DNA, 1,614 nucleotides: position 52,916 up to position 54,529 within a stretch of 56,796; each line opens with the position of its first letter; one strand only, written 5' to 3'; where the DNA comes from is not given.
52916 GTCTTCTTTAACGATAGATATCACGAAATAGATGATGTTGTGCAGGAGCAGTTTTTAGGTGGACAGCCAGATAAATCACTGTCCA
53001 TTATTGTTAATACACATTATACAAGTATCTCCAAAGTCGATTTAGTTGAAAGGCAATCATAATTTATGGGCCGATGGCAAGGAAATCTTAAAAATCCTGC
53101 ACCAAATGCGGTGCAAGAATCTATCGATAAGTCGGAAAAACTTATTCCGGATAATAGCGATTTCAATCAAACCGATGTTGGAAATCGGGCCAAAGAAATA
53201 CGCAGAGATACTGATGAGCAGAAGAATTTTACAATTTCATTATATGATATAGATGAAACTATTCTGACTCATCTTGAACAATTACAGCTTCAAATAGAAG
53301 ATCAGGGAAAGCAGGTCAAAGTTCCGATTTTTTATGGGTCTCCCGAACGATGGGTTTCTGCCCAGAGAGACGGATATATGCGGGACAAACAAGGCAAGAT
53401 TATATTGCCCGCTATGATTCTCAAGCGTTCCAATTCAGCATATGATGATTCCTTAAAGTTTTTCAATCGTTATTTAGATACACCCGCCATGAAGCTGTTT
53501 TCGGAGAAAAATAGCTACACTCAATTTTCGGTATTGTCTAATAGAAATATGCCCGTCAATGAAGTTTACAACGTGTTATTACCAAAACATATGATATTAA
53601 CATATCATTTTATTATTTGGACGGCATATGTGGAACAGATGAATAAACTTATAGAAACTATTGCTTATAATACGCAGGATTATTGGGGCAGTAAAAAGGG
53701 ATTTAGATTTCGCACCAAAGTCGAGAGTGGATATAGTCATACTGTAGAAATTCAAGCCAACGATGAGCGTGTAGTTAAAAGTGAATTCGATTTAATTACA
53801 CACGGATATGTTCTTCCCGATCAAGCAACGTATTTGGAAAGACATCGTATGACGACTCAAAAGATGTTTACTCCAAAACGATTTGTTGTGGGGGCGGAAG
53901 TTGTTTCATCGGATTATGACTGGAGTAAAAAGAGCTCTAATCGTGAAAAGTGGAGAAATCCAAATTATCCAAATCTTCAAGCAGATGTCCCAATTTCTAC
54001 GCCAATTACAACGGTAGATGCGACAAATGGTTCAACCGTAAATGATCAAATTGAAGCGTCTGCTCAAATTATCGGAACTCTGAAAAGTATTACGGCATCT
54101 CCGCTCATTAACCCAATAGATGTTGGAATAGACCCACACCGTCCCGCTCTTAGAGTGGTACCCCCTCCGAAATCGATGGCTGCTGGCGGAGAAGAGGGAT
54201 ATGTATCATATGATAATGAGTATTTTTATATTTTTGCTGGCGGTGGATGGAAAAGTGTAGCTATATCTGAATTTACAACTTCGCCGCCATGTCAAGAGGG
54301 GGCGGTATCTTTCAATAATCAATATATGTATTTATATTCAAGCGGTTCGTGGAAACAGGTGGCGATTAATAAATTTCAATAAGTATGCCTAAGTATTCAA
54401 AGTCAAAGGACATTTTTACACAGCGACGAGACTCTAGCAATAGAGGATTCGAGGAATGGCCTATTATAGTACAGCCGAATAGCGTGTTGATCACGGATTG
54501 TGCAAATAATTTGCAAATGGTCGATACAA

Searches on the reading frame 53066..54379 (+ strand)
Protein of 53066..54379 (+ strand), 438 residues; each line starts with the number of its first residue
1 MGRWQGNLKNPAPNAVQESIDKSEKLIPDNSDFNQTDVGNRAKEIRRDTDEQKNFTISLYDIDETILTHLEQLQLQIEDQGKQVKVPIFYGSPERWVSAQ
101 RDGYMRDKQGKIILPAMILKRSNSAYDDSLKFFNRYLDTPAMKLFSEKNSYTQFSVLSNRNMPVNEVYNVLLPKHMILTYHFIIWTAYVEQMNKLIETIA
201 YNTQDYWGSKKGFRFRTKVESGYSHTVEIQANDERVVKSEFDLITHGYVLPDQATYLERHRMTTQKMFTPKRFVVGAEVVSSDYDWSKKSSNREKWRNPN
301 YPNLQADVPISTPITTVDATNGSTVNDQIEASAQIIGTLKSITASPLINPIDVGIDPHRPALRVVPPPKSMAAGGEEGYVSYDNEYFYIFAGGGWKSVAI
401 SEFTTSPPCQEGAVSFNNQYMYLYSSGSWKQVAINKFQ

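Call 28: search_protein_families(library=pfam, proteins=[window:53066-54379:+], max_evalue=0.01)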
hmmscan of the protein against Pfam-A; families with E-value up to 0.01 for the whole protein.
window:53066-54379:+ (438 aa): 1 family
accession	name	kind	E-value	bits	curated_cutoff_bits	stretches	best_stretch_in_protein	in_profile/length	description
PF16724.11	T4-gp15_tss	-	1.4e-05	24.9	25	1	76-199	26-129/245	T4-like virus Myoviridae tail sheath stabiliser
